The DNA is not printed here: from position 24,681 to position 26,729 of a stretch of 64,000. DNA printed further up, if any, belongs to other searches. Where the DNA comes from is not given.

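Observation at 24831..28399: Tandem paralogous ~590-aa cytoplasmic repeat proteins of unknown function at the end of a reductase/dehydratase-like operon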

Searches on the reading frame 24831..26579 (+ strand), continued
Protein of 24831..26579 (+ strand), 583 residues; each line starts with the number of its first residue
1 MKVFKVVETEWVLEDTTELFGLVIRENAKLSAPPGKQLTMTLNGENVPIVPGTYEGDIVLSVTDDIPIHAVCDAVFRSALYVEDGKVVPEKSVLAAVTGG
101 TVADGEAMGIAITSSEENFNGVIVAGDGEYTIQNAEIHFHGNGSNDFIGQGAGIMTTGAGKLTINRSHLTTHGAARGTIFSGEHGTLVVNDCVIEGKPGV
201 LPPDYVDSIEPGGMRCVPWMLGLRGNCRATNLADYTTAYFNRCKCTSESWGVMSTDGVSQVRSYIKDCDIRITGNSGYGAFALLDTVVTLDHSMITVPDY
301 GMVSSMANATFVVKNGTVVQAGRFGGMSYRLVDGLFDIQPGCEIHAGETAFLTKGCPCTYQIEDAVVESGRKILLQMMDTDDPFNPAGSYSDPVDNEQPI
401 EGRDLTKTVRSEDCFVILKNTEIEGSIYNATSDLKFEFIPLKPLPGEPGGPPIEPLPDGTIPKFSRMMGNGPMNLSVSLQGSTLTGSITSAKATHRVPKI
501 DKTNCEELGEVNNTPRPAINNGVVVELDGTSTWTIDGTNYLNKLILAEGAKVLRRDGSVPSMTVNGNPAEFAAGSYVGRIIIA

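Call 54: search_protein_families(library=ncbifam, proteins=[L085:8124-9107:-, L085:6597-7784:-, L048:19-1599:-, L085:15391-16398:+, L067:1434-2564:+, L073:8155-9759:+, L057:14150-15118:+, L043:3538-5022:+, L057:4107-5324:+], max_evalue=0.00001)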
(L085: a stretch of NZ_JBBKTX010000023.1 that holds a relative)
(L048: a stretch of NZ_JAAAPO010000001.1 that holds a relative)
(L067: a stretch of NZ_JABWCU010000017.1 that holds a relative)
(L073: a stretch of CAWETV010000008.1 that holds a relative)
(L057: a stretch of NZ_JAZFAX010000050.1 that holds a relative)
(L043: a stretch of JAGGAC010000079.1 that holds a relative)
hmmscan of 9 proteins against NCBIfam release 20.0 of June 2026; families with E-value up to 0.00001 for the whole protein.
L085:8124-9107:- (327 aa): 4 families
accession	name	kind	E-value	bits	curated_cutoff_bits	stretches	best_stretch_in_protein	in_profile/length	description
TIGR03213.1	23dbph12diox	equivalog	1e-10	41.5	366.45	1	23-305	4-280/287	biphenyl-2,3-diol 1,2-dioxygenase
TIGR02295.1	HpaD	equivalog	3.8e-10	39.4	321.4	1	163-291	130-263/298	3,4-dihydroxyphenylacetate 2,3-dioxygenase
TIGR03211.1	catechol_2_3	equivalog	3.9e-10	39.5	320.2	1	85-287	61-263/303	catechol 2,3-dioxygenase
NF045631.1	exdiol_diox_HsaC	equivalog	5.7e-08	32.2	450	1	171-305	139-285/296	iron-dependent extradiol dioxygenase HsaC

L085:6597-7784:- (395 aa): 47 families (the best 25 are shown)
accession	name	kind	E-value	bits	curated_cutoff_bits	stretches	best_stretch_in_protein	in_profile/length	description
NF005313.0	PRK06847.1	subfamily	2.5e-136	454.6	372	1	24-395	4-375/375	hypothetical protein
NF005243.0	PRK06753.1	equivalog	7.9e-50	169.8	365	1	26-371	2-338/374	hypothetical protein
NF033623.1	urate_HpxO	equivalog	9.7e-40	136.6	500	1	26-364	1-339/381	FAD-dependent urate hydroxylase HpxO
NF005566.0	PRK07236.1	subfamily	2.9e-34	118.6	333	2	24-219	6-189/386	hypothetical protein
NF006021.0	PRK08163.1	equivalog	8e-34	117.3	459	2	24-215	5-197/398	3-hydroxybenzoate 6-monooxygenase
NF005720.0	PRK07538.1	subfamily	1.2e-29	103.5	400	2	25-210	3-194/418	hypothetical protein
NF005761.0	PRK07588.1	equivalog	1.4e-28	99.9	454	1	26-352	2-330/392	FAD-binding domain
TIGR03219.1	salicylate_mono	equivalog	1.1e-23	83.6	446.35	2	26-214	2-194/414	salicylate 1-monooxygenase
NF004829.0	PRK06183.1-3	subfamily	1.6e-23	83.3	390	2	25-189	9-181/520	bifunctional 3-(3-hydroxy-phenyl)propionate/3-hydroxycinnamic acid hydroxylase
NF033476.1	tet_destruct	subfamily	2.5e-23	82.7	550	1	25-192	4-168/386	tetracycline destructase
TIGR01988.1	Ubi-OHases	subfamily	1.4e-20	73.5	224.65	1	27-370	2-352/387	ubiquinone biosynthesis hydroxylase, UbiH/UbiF/VisC/COQ6 family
NF005062.0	PRK06475.1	equivalog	1.8e-20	73.1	524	1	25-359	4-349/401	FAD-binding protein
NF004523.0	PRK05868.1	equivalog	1.2e-18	67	536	1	25-191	2-168/372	FAD-binding protein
NF005691.0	PRK07494.1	equivalog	2.1e-17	62.8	459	1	24-354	8-336/404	UbiH/UbiF family hydroxylase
NF005599.0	PRK07333.1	equivalog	3.1e-17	62.2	549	1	24-363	12-359/414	ubiquinone biosynthesis hydroxylase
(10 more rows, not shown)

L048:19-1599:- (526 aa): 22 families
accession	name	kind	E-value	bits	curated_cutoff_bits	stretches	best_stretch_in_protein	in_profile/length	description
NF045689.1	BCarotKetCrtO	equivalog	1.6e-65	221.7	1000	1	2-507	3-532/563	beta-carotene ketolase CrtO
TIGR02734.1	crtI_fam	subfamily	4.9e-31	108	238.1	1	5-516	1-494/504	phytoene desaturase family protein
TIGR02730.1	carot_isom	equivalog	1.4e-21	76.9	586.9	1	3-501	1-476/493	carotenoid isomerase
NF045637.1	carotdesatCrtDProt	equivalog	1.8e-19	69.7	580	1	5-290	1-280/485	1-hydroxycarotenoid 3,4-desaturase CrtD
NF005560.0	PRK07233.1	equivalog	6.7e-17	61.4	252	2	227-309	195-275/435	hypothetical protein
NF058655.1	CrtID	equivalog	1.6e-13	50.3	640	1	5-288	1-276/478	bifunctional phytoene desaturase/3,4-desaturase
TIGR03467.1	HpnE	equivalog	5.7e-12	45.7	283.05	0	5-41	1-37/430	hydroxysqualene dehydroxylase HpnE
TIGR02733.1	desat_CrtD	equivalog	1.5e-09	37.1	549.7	0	4-43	3-42/492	C-3',4' desaturase CrtD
NF006130.0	PRK08274.1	equivalog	2.9e-09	36.2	369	0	2-40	5-44/467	FAD-dependent tricarballylate dehydrogenase TcuA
NF053676.1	4oxCHCAChcC1Cy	equivalog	9.3e-09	34.2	1000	1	2-40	1-39/528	4-oxocyclohexanecarboxylate 2-dehydrogenase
NF005548.0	PRK07208.1-4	equivalog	1.7e-08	33.5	389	0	4-54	5-53/488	hypothetical protein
TIGR00292.1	TIGR00292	equivalog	2.2e-08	33.6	148.3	1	3-41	22-60/254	sulfide-dependent adenosine diphosphate thiazole synthase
NF053556.1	prodigi_MAP_PigB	equivalog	1.7e-07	30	850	1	2-44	154-194/659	prodigiosin MAP biosynthesis oxidoreductase PigB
NF005882.1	PRK07843.1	equivalog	4.1e-07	28.8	788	1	2-42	1-41/547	3-oxosteroid 1-dehydrogenase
NF042421.1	hydcarot_desat_CrtD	equivalog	1.2e-06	27.2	500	0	6-283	5-274/487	1-hydroxycarotenoid 3,4-desaturase CrtD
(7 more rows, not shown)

L085:15391-16398:+ (336 aa): 0 families

L067:1434-2564:+ (377 aa): 0 families

L073:8155-9759:+ (535 aa): 0 families

L057:14150-15118:+ (323 aa): 223 families (the best 25 are shown)
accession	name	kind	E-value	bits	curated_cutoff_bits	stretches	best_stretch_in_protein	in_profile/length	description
NF005559.1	PRK07231.1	subfamily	1.5e-61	208.1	215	1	79-321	1-248/249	glucose 1-dehydrogenase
NF009466.0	PRK12826.1-2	subfamily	1.1e-55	188.8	222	1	82-320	3-244/248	3-oxoacyl-ACP reductase FabG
NF004791.0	PRK06138.1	equivalog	1.9e-55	187.9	312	1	79-322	2-251/252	SDR family oxidoreductase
TIGR01830.1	3oxo_ACP_reduc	equivalog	3.1e-55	187.5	297.75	1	85-319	1-237/239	3-oxoacyl-[acyl-carrier-protein] reductase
NF004778.0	PRK06124.1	equivalog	3.5e-55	187.2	303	1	78-322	7-254/256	SDR family oxidoreductase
NF005711.0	PRK07523.1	subfamily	5.2e-55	186.8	413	1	79-322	7-253/255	SDR family oxidoreductase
TIGR01832.1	kduD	equivalog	1.2e-54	185.4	338.85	1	79-322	2-247/248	2-dehydro-3-deoxy-D-gluconate 5-dehydrogenase KduD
NF004197.0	PRK05653.1-1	equivalog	1.5e-54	185.2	332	1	79-321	4-247/249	3-oxoacyl-ACP reductase FabG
NF006070.0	PRK08213.1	subfamily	9.3e-54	182.6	279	1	78-322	8-258/259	gluconate 5-dehydrogenase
NF005309.0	PRK06841.1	subfamily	2.7e-52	177.8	286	1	78-322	11-254/255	GolD/DthD family dehydrogenase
NF004198.0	PRK05653.1-3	equivalog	1.2e-51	175.6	296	1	80-320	5-246/248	3-oxoacyl-ACP reductase FabG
NF005390.0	PRK06935.1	equivalog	2.6e-51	174.5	369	1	77-321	10-256/258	2-dehydro-3-deoxy-D-gluconate 5-dehydrogenase KduD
NF004818.0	PRK06172.1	equivalog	1.8e-49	168.4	336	1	79-322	4-252/253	SDR family oxidoreductase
NF052558.1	MBtsdlDhBudC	equivalog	2.6e-49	168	270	1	82-322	3-243/250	meso-2,3-butanediol dehydrogenase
NF005446.0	PRK07035.1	equivalog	8e-49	166.2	373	1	76-321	5-254/255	SDR family oxidoreductase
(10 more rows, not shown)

L043:3538-5022:+ (495 aa): 47 families (the best 25 are shown)
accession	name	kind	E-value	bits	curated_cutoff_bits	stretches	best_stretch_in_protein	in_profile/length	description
NF053717.1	VnlPnlRedVprA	equivalog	5.5e-83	279.4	600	1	12-488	7-481/481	vinyl phenol reductase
TIGR01813.1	flavo_cyto_c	subfamily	1.2e-56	192.3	285.45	1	13-460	1-425/444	flavocytochrome c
NF005064.0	PRK06481.1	equivalog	3.9e-50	171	542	1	11-489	61-503/506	flavocytochrome c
NF006130.0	PRK08274.1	equivalog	2.4e-45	155.2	369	1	11-491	5-464/467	FAD-dependent tricarballylate dehydrogenase TcuA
NF005511.0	PRK07121.1-4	equivalog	7.7e-44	150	466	2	190-491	260-545/553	FAD-binding protein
NF005510.0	PRK07121.1-3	subfamily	4.2e-42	144.5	481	3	353-488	352-489/492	FAD-binding protein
NF009478.0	PRK12844.1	equivalog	1.6e-39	135.7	789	2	156-488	220-551/559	3-ketosteroid-delta-1-dehydrogenase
NF009473.0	PRK12835.1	subfamily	4e-39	134.5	837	2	156-489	223-570/585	FAD-binding protein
NF004789.0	PRK06134.1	subfamily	5.3e-38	130.9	747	2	149-487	220-569/581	FAD-dependent oxidoreductase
NF005508.0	PRK07121.1-1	equivalog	3.6e-36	124.8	537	3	141-322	171-350/497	FAD-binding protein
NF009477.0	PRK12843.1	equivalog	2.9e-34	118.5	758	2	152-451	227-537/578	FAD-dependent oxidoreductase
NF053677.1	Desat2ChcC2Cyan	equivalog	3e-31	108.4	900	2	139-489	196-555/558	4-oxocyclohex-2-ene-1-carboxylate 5-dehydrogenase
NF005882.1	PRK07843.1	equivalog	1.1e-30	106.6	788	2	134-481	190-543/547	3-oxosteroid 1-dehydrogenase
NF009476.0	PRK12839.1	equivalog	1.3e-30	106.1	940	2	131-486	199-565/572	FAD-dependent oxidoreductase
NF005512.0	PRK07121.1-5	subfamily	1e-28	100.2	812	2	133-487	167-488/489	FAD-binding protein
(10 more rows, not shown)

L057:4107-5324:+ (406 aa): 24 families
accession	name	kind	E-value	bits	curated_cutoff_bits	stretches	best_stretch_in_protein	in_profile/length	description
TIGR00880.1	2_A_01_02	superfamily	1.2e-15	57.9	131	1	58-187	8-139/141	multidrug resistance protein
NF012174.0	tet_MFS_A_B_C_D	equivalog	2.5e-14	52.9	475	1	15-370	7-363/382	Tet(A)/Tet(B)/Tet(C) family tetracycline efflux MFS transporter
NF053813.1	MFS_TcaB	equivalog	1.9e-11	43.4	475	1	21-179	17-172/396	putative multidrug effflux MFS transporter TcaB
TIGR00710.1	efflux_Bcr_CflA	subfamily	1.7e-10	40.9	200.9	1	20-315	15-312/385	Bcr/CflA family efflux MFS transporter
NF045684.1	tet_MFS_65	exception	1.9e-09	37.2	800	1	19-228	5-212/383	tetracycline efflux MFS transporter Tet(65)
NF053757.1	BclibactTpBcbE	equivalog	3.1e-09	36.2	600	1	22-390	14-388/394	bacillibactin exporter BcbE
NF012193.0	tet_MFS_A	exception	4.9e-09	35.6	840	1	14-241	8-231/394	tetracycline efflux MFS transporter Tet(A)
NF012191.0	tet_MFS_C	exception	2.4e-08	33.4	850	1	15-240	10-231/396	tetracycline efflux MFS transporter Tet(C)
NF012192.0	tet_MFS_G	exception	3.1e-08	33.1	800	1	13-182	6-173/391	tetracycline efflux MFS transporter Tet(G)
NF012190.1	tet_MFS_B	exception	5.1e-08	32.3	850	1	18-331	10-324/400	tetracycline efflux MFS transporter Tet(B)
NF012188.1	tet_MFS_Y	exception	2.5e-07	30.1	820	1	13-314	6-296/391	tetracycline efflux MFS transporter Tet(Y)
NF045488.1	tet_MFS_62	exception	2.7e-07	30.1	775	1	17-186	9-178/385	tetracycline efflux MFS transporter Tet(62)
NF008314.0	PRK11102.1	equivalog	9e-07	28.5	303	1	19-183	19-182/396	Bcr/CflA family multidrug efflux MFS transporter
NF033896.2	MFS_LfrA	equivalog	9.2e-07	27.8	825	1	14-150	24-159/504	efflux MFS transporter LfrA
NF040856.1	FexB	exception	1.3e-06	27.5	950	1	18-171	22-173/469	chloramphenicol/florfenicol efflux MFS transporter FexB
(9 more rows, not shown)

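Call 62: search_protein_families(library=pfam, alignment_id=A4, max_evalue=0.00001)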
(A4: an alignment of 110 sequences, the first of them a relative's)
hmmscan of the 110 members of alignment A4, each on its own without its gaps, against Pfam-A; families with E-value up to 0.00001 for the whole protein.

A. member 1, L041:4977-6986:+ (670 aa): 13 families
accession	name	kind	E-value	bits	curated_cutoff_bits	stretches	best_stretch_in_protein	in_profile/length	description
PF00724.26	Oxidored_FMN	-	1.2e-33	117.2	27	1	8-360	2-340/342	NADH:flavin oxidoreductase / NADH oxidase family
PF07992.20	Pyr_redox_2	-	1.4e-28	100.6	26.1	1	408-634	1-244/291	Pyridine nucleotide-disulphide oxidoreductase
PF13738.12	Pyr_redox_3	-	2.6e-16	60.2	30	1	495-628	128-268/305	Pyridine nucleotide-disulphide oxidoreductase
PF13450.12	NAD_binding_8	-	2.1e-14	54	21.9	1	412-450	1-39/68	NAD(P)-binding Rossmann-like domain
PF01266.30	DAO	-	1e-13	52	27.9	0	409-448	1-41/353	FAD dependent oxidoreductase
PF00070.33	Pyr_redox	-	9.2e-13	49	22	1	532-566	1-35/82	Pyridine nucleotide-disulphide oxidoreductase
PF03486.20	HI0933_like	-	2e-09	37.7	50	0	409-448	2-41/244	HI0933-like protein Rossmann domain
PF00890.30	FAD_binding_2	-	4e-09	36.6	20.4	1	410-449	2-38/414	FAD binding domain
PF13241.12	NAD_binding_7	-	8.1e-08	33.2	22.1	0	530-563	7-40/104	Putative NAD(P)-binding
PF12831.13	FAD_oxidored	-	1.7e-07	31.3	27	0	410-445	2-37/416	FAD dependent oxidoreductase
PF01593.30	Amino_oxidase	-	6.1e-07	29.5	19.8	0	419-446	3-30/443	Flavin containing amine oxidoreductase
PF01494.25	FAD_binding_3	-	6.5e-07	29.3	22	0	409-437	3-31/349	FAD binding domain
PF01134.28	GIDA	-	3.7e-06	26.7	22.1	0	532-559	1-28/391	Glucose inhibited division protein A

B. families by the number of members that match (of 110 scanned): 115 families (the first 25 are shown)
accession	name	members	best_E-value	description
PF07690.21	MFS_1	11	5.2e-56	Major Facilitator Superfamily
PF13561.12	adh_short_C2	8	1.1e-56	Enoyl-(Acyl carrier protein) reductase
PF00106.31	adh_short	8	6.3e-49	short chain dehydrogenase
PF07992.20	Pyr_redox_2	8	1.4e-28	Pyridine nucleotide-disulphide oxidoreductase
PF01266.30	DAO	8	1.6e-17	FAD dependent oxidoreductase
PF01494.25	FAD_binding_3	7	9.5e-101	FAD binding domain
PF00903.31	Glyoxalase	6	3.2e-20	Glyoxalase/Bleomycin resistance protein/Dioxygenase superfamily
PF00890.30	FAD_binding_2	5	9.7e-49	FAD binding domain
PF00126.33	HTH_1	5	6.1e-21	Bacterial regulatory helix-turn-helix protein, lysR family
PF03466.25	LysR_substrate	5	7.1e-21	LysR substrate binding domain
PF03486.20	HI0933_like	5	1.6e-17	HI0933-like protein Rossmann domain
PF12831.13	FAD_oxidored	5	1.2e-14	FAD dependent oxidoreductase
PF00070.33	Pyr_redox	4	9.2e-13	Pyridine nucleotide-disulphide oxidoreductase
PF13407.12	Peripla_BP_4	3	3.6e-19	Periplasmic binding protein domain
PF13738.12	Pyr_redox_3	3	2.6e-16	Pyridine nucleotide-disulphide oxidoreductase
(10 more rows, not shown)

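Call 69: fold_search(model_id=the predicted structure, library=viral)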
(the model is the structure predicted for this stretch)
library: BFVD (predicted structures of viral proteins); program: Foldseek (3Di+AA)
matches with E <= 10: 623; with E <= 0.001: 1
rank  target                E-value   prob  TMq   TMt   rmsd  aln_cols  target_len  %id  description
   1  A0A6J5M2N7            5.5e-04  0.72  0.21  0.16  24.4       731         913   10  Pectate lyase superfamily protein [uncultured Caudovirales phage]
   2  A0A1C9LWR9            2.1e-03  1.00  0.30  0.28  13.4       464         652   10  (no name in the UniProt tables at hand)
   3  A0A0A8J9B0            2.5e-03  0.97  0.27  0.21  28.2       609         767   11  Depolymerase, capsule K30/K69-specific [Klebsiella phage K64-1]
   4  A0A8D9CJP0            2.5e-03  0.63  0.16  0.18  14.4       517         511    8  Caspase 9 inhibitor [Ectromelia virus]
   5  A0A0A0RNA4            2.7e-03  0.94  0.31  0.26  13.1       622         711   12  Uncharacterized protein [Bacillus phage Moonbeam]
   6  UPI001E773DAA         2.7e-03  0.54  0.19  0.14  15.9       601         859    7  (no name look-up for this kind of identifier)
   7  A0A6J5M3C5            3.4e-03  0.97  0.24  0.22  22.6       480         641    9  Pectate lyase superfamily protein [uncultured Caudovirales phage]
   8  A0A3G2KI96            3.4e-03  0.91  0.20  0.20  14.8       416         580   10  Glycosidase [Arthrobacter phage Peas]
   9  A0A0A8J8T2            3.4e-03  0.87  0.23  0.16  18.6       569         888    9  Depolymerase, capsule K1-specific [Klebsiella phage K64-1]
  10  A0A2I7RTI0            3.5e-03  0.33  0.16  0.13  25.0       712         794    8  (no name in the UniProt tables at hand)
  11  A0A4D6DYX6            4.7e-03  0.93  0.26  0.21  13.0       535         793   10  Putative tailspike colanidase [Escherichia phage Lidtsur]
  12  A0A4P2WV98            5.0e-03  0.35  0.18  0.14  16.1       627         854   12  Rhamnogalacturonase A/B/Epimerase-like pectate lyase domain-containing protein [Enterobacter phage EspM4VN]
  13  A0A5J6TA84            5.5e-03  0.72  0.21  0.23  13.8       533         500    7  Putative structural protein [Klebsiella phage vB_KpnP_fHeKpn01]
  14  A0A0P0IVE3            6.3e-03  0.57  0.22  0.20  17.1       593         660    9  Uncharacterized protein [Klebsiella phage Kp2]
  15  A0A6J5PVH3            6.6e-03  0.41  0.19  0.19  18.6       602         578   10  Parallel beta-helix repeat [uncultured Caudovirales phage]
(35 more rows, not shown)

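Call 85: search_dna_similar(query=window:24831-26579:+, collection=plasmids, mode=protein, max_rows=25)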
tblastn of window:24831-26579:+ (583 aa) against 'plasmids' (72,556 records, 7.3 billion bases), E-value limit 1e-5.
Records with a match: 1; places in all: 2; records where one place covers at least 80% of the query: 1.
Best place of each record, by identity: <60% 1.
By first word of the organism name: Novosphingobium 1.
By predicted mobility (MOB-suite, as given by PLSDB): non-mobilizable 1.
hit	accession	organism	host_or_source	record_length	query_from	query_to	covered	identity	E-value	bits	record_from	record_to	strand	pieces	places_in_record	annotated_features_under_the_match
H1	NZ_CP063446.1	Novosphingobium sp. ES2-1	mixed culture,activated sludge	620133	31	544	88%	34.7%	5e-76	270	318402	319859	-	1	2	hypothetical protein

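Call 86: get_annotated_region(hit=H1, flank=14000)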
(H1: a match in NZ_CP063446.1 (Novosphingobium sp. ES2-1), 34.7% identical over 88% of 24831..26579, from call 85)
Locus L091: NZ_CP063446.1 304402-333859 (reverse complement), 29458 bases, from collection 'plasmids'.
description: Novosphingobium sp. ES2-1 plasmid p1, complete sequence
organism: Novosphingobium sp. ES2-1 (NCBI taxid 2780074)
taxonomy: Bacteria; Pseudomonadota; Alphaproteobacteria; Sphingomonadales; Sphingomonadaceae; Novosphingobium; Novosphingobium sp. ES2-1
host: -; source: mixed culture,activated sludge; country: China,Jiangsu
typing (MOB-suite, as given by PLSDB): non-mobilizable
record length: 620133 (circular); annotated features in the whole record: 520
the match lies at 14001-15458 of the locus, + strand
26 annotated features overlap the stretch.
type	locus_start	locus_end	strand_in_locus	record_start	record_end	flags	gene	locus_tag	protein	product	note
CDS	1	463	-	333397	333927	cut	-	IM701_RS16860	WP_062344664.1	VOC family protein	-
CDS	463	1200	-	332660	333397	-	-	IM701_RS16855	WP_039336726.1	glucose 1-dehydrogenase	-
CDS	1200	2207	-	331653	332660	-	-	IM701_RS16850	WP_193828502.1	NADP-dependent oxidoreductase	-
CDS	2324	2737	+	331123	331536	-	-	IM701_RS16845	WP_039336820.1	nuclear transport factor 2 family protein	-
CDS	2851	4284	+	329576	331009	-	-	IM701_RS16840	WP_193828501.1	methyl-accepting chemotaxis protein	GO:0007165 - signal transduction [Evidence IEA]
CDS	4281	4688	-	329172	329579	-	-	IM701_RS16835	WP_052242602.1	MarR family winged helix-turn-helix transcriptional regulator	GO:0006355 - regulation of DNA-templated transcription [Evidence IEA]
CDS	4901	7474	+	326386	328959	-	-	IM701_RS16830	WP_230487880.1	TonB-dependent receptor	GO:0015891 - siderophore transport [Evidence IEA]; GO:0055085 - transmembrane transport [Evidence IEA]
CDS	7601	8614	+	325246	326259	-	-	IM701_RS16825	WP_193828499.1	LacI family DNA-binding transcriptional regulator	-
CDS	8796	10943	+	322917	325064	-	-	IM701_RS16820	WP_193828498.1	TonB-dependent receptor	GO:0015891 - siderophore transport [Evidence IEA]; GO:0055085 - transmembrane transport [Evidence IEA]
CDS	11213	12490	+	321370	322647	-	-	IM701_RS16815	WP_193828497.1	hypothetical protein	-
CDS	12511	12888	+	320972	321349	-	-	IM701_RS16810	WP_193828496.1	hypothetical protein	-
CDS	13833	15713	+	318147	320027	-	-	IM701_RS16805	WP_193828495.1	hypothetical protein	-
CDS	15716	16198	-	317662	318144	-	-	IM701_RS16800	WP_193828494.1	FAD-dependent monooxygenase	-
CDS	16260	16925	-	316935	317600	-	-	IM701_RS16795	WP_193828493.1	FAD-dependent monooxygenase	-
CDS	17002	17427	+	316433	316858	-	-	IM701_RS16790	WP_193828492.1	TonB-dependent receptor plug domain-containing protein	-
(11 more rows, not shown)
